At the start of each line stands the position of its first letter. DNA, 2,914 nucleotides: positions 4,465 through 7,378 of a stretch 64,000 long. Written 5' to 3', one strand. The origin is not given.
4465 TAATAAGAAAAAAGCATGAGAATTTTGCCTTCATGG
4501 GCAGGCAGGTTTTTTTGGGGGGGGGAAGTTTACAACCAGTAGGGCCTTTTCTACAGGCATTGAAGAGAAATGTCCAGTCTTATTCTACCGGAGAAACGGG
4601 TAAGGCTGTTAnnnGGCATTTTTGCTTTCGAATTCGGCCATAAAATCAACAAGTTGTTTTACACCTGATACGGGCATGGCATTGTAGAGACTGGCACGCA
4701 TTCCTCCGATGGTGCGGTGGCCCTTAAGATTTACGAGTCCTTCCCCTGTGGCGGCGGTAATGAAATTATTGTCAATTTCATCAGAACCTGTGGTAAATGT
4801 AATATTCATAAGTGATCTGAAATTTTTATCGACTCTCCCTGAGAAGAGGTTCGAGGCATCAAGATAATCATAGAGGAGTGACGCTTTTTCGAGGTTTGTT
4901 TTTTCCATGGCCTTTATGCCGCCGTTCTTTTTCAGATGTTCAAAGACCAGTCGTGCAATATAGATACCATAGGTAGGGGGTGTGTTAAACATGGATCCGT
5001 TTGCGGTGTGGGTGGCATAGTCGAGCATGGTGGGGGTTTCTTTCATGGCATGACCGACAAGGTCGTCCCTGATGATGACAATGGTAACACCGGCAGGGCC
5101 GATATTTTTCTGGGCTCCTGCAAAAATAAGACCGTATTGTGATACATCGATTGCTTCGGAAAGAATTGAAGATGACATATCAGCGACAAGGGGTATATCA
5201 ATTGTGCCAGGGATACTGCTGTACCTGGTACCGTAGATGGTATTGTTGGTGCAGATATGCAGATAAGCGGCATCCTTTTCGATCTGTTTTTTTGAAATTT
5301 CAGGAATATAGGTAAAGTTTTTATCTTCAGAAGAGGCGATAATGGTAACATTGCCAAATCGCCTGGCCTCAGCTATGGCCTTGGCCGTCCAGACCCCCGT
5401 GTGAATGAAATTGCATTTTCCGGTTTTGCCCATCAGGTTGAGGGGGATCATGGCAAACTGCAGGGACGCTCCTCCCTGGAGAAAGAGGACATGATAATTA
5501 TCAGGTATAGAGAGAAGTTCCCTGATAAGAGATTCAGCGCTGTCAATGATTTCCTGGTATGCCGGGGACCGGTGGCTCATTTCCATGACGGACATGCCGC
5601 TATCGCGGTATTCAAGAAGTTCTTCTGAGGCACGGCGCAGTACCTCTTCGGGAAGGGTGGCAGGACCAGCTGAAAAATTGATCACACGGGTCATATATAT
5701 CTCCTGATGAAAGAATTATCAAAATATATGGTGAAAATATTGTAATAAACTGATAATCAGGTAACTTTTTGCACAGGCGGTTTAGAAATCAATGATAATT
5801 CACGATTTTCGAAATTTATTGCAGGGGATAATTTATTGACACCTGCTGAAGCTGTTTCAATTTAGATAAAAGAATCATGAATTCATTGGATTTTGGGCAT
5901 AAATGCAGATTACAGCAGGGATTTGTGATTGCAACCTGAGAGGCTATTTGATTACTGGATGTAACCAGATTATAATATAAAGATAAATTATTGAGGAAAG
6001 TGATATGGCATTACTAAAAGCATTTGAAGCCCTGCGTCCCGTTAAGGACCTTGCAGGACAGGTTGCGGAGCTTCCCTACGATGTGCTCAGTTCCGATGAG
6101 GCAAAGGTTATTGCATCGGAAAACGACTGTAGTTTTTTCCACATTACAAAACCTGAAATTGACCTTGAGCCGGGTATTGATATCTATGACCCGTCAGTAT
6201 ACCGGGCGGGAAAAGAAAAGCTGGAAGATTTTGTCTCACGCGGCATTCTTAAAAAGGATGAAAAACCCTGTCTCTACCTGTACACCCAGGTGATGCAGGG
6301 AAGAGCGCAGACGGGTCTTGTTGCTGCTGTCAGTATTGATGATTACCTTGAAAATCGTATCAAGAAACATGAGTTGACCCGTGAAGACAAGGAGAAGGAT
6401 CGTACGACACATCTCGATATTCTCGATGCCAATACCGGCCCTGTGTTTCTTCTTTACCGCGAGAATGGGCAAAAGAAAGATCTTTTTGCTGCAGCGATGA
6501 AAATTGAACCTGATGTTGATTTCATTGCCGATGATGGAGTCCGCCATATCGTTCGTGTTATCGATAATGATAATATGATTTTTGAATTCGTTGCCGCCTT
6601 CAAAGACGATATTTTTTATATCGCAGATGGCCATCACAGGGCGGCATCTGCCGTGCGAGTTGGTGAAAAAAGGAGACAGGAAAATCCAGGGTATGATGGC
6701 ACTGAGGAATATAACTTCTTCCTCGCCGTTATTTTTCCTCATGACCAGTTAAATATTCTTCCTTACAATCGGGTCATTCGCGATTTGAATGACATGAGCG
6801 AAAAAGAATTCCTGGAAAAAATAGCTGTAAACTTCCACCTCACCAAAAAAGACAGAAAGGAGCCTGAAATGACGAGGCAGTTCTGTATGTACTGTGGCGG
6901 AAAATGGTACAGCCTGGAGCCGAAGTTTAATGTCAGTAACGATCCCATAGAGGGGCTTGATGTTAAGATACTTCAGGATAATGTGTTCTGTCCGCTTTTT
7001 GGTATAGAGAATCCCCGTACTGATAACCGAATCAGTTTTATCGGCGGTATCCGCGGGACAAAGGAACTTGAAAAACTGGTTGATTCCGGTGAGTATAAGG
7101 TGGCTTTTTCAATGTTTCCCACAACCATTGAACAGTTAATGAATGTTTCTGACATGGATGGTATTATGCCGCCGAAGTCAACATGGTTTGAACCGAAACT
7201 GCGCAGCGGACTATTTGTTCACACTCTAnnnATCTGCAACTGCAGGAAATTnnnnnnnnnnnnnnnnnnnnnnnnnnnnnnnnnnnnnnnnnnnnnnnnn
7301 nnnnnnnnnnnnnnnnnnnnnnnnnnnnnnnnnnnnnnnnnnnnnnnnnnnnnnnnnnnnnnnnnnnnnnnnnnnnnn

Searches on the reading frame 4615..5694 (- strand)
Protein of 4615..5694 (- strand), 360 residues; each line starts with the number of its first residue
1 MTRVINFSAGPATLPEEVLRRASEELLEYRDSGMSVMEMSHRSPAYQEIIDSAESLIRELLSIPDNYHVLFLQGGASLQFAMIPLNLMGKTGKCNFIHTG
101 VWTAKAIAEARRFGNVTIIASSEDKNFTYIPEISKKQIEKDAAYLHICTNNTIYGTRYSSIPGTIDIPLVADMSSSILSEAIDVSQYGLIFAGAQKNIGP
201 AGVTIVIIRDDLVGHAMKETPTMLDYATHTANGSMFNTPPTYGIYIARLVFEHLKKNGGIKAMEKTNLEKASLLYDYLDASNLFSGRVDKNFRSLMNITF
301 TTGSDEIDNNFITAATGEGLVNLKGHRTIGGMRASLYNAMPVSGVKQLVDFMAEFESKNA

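Call 49: search_protein_families(library=pfam, proteins=[window:4615-5694:-], max_evalue=0.00001)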
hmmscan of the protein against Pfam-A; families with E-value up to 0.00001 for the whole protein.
window:4615-5694:- (360 aa): 1 family
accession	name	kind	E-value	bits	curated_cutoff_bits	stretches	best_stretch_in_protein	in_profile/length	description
PF00266.25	Aminotran_5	-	1.5e-46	159.5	21.5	1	5-348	2-371/371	Aminotransferase class-V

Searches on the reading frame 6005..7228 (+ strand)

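Call 49: search_protein_families(library=pfam, proteins=[window:6005-7228:+], max_evalue=0.00001)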
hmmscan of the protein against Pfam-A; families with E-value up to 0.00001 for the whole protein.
window:6005-7228:+ (408 aa): 1 family
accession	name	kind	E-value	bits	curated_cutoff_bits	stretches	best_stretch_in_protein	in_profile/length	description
PF06245.16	DUF1015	-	1.9e-105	352.8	25.8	1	4-320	1-324/325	Protein of unknown function (DUF1015)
